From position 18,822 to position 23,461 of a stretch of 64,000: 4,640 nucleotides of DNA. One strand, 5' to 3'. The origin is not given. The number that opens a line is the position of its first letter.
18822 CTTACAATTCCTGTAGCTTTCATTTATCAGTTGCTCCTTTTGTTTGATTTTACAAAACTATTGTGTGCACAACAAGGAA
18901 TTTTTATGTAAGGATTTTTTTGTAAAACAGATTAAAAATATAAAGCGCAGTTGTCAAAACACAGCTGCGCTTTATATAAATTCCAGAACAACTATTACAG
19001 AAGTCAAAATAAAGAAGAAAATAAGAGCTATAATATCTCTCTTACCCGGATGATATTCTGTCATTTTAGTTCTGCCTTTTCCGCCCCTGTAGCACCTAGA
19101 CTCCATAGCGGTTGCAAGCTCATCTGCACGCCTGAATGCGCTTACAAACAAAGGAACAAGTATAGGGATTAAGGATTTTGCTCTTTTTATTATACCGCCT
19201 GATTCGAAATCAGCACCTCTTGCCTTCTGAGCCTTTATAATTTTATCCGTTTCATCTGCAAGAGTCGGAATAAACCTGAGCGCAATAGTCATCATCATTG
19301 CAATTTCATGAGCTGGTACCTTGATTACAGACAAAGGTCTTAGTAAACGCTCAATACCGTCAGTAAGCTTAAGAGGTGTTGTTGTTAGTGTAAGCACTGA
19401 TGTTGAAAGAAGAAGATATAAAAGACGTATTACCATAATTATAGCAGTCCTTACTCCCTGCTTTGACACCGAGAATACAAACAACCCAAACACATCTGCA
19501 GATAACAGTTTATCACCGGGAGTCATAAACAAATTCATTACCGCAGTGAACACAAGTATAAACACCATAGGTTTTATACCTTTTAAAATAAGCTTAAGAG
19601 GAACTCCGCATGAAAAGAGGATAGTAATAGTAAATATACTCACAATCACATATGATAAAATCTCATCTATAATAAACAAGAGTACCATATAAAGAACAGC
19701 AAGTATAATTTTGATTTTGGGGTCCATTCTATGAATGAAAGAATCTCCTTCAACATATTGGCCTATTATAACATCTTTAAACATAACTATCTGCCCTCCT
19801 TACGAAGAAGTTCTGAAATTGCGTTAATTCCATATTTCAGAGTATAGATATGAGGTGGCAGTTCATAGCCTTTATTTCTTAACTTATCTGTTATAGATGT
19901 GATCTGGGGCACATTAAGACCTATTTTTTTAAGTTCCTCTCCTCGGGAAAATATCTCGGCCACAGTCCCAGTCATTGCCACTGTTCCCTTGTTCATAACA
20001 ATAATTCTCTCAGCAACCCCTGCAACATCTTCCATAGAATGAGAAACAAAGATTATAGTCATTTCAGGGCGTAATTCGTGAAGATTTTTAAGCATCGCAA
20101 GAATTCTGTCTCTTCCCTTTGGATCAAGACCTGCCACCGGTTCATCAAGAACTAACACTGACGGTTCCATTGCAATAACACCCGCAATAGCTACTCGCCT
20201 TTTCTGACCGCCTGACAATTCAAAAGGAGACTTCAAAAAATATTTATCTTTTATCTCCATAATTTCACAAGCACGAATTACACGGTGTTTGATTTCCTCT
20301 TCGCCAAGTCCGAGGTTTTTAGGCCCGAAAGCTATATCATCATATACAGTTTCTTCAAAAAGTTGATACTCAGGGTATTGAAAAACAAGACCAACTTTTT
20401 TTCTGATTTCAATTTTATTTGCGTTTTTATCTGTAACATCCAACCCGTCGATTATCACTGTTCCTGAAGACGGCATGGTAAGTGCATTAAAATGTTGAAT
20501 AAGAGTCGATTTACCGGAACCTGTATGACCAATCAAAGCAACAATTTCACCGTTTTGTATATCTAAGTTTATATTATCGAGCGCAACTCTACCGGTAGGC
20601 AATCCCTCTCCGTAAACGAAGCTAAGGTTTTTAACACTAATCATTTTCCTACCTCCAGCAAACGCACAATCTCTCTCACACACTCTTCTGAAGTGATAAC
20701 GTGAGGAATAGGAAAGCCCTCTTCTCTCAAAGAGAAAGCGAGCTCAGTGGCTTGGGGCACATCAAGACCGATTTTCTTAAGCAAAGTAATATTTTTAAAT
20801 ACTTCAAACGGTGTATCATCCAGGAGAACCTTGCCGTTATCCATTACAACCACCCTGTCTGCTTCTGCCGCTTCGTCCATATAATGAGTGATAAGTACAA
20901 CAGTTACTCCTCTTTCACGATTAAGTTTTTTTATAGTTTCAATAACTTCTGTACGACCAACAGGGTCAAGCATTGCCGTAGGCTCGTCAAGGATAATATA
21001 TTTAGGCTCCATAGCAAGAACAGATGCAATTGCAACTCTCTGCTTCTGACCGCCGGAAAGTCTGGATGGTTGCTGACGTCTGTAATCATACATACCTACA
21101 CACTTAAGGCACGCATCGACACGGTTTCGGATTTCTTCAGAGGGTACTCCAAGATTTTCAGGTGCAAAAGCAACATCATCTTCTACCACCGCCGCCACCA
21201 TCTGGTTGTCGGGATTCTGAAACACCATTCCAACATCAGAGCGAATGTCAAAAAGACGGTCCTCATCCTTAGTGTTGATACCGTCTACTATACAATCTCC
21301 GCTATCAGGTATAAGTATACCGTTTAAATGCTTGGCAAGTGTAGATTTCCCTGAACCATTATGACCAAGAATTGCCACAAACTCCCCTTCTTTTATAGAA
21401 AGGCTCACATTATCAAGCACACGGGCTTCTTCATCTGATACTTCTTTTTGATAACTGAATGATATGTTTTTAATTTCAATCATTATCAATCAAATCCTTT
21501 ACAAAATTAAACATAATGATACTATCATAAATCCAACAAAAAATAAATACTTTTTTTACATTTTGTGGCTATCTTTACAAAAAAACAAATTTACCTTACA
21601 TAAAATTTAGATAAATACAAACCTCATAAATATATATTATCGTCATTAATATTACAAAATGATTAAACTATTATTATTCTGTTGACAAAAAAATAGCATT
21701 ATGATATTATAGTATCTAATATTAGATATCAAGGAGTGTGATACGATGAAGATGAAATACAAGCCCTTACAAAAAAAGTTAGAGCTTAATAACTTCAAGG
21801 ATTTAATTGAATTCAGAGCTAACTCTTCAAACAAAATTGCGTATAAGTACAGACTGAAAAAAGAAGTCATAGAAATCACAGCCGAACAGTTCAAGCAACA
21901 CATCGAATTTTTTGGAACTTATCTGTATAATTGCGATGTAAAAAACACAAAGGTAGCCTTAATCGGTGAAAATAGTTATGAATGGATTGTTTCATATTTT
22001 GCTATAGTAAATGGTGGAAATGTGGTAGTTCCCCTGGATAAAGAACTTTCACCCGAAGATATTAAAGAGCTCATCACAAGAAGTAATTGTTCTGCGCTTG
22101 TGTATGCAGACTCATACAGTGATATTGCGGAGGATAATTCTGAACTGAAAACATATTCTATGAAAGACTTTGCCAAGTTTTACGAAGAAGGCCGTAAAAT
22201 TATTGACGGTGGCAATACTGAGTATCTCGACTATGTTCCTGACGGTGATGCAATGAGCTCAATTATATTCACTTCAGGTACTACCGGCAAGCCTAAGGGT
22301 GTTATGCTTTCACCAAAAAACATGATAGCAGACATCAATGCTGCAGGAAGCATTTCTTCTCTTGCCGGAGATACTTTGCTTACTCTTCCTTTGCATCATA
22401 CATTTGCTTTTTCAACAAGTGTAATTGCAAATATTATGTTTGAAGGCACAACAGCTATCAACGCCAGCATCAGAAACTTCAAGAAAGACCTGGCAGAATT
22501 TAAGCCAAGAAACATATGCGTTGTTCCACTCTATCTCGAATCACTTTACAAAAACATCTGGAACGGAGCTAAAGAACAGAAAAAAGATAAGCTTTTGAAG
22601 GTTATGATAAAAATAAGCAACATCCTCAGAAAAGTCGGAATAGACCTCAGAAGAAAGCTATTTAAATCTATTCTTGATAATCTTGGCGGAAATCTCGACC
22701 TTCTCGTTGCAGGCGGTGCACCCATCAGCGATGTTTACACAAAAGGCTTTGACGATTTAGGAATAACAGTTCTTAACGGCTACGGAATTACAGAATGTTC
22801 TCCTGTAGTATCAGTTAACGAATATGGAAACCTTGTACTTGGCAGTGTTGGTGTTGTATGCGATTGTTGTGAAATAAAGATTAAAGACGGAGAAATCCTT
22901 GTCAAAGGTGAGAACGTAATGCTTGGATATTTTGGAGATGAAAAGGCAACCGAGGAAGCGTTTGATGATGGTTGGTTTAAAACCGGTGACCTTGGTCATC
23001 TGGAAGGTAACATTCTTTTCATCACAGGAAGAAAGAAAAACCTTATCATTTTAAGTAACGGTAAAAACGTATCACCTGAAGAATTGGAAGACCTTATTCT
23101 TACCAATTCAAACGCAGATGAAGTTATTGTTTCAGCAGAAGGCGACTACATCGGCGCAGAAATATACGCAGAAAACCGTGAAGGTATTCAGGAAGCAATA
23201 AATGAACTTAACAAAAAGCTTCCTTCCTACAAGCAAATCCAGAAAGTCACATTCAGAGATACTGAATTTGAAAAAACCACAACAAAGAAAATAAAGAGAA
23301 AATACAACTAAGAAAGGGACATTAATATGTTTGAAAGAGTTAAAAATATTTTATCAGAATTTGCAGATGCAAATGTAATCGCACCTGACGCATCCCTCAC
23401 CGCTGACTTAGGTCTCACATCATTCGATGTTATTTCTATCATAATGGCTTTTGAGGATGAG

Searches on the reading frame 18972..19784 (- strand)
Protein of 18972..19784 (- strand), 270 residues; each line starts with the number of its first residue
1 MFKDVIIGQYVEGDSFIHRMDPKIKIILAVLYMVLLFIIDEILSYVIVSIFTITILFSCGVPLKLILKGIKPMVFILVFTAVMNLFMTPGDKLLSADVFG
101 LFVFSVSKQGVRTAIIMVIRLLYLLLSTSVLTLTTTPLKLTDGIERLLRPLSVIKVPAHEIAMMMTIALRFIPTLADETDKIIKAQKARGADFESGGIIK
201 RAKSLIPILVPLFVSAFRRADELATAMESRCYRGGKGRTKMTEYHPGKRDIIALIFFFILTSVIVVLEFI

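Call 37: search_protein_families(library=pfam, proteins=[window:18972-19784:-], max_evalue=1e-8)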
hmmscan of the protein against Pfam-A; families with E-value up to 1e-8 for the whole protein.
window:18972-19784:- (270 aa): 1 family
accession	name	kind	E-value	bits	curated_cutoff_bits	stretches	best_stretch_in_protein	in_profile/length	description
PF02361.21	CbiQ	-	4.7e-50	170.7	25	1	14-240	2-215/216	Cobalt transport protein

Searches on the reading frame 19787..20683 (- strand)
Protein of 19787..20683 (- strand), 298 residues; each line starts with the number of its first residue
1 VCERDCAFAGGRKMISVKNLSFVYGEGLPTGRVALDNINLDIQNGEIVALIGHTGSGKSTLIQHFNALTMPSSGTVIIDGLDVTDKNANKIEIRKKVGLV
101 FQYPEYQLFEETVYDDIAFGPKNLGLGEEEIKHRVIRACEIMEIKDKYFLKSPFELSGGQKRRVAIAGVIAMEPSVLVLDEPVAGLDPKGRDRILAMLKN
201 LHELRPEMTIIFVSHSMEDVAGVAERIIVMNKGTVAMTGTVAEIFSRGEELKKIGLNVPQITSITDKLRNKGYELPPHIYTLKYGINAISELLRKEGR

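Call 37: search_protein_families(library=pfam, proteins=[window:19787-20683:-], max_evalue=1e-8)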
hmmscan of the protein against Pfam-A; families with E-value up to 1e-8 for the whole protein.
window:19787-20683:- (298 aa): 2 families
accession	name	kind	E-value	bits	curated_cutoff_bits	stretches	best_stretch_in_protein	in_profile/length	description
PF00005.33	ABC_tran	-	1.7e-31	110.1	25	1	35-184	1-137/137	ABC transporter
PF13304.12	AAA_21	-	2.9e-11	44.5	27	0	122-217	184-300/304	AAA domain, putative AbiEii toxin, Type IV TA system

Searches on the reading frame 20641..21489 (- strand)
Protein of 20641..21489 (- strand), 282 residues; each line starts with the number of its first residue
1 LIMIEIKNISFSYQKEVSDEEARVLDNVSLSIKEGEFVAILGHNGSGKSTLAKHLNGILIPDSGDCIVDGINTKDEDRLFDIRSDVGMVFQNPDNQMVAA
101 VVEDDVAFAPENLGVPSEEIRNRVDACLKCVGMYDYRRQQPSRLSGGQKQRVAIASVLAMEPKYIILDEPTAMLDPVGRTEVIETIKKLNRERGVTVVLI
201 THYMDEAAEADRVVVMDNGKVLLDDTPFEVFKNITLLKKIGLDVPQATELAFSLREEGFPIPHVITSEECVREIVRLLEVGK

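Call 37: search_protein_families(library=pfam, proteins=[window:20641-21489:-], max_evalue=1e-8)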
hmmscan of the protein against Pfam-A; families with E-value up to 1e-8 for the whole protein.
window:20641-21489:- (282 aa): 2 families
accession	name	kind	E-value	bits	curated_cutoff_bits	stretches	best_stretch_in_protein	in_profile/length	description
PF00005.33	ABC_tran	-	6.2e-34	118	25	1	25-172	1-137/137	ABC transporter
PF02463.25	SMC_N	-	4.1e-10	39.9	40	1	35-216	24-213/220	RecF/RecN/SMC N terminal domain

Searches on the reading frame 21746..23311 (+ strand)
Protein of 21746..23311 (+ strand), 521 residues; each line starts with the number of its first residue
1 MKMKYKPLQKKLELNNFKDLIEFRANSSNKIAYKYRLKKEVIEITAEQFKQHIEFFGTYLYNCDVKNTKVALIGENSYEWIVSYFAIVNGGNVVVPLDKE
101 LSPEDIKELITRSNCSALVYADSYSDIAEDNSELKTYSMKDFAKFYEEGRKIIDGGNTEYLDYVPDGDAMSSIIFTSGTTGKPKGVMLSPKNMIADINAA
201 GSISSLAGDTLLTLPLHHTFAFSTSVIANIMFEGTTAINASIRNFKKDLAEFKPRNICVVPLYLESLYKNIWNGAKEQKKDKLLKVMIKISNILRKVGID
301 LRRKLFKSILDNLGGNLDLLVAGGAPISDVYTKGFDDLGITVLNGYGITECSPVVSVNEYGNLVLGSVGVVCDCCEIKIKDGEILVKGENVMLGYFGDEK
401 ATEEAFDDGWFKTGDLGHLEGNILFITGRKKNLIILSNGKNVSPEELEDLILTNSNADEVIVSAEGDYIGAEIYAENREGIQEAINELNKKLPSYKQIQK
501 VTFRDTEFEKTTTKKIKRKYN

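Call 37: search_protein_families(library=pfam, proteins=[window:21746-23311:+], max_evalue=1e-8)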
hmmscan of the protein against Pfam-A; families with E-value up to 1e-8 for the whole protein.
window:21746-23311:+ (521 aa): 1 family
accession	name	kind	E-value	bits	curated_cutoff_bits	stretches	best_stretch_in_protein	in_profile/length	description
PF00501.34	AMP-binding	-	3.6e-55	187.8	29.9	1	26-396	7-384/384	AMP-binding enzyme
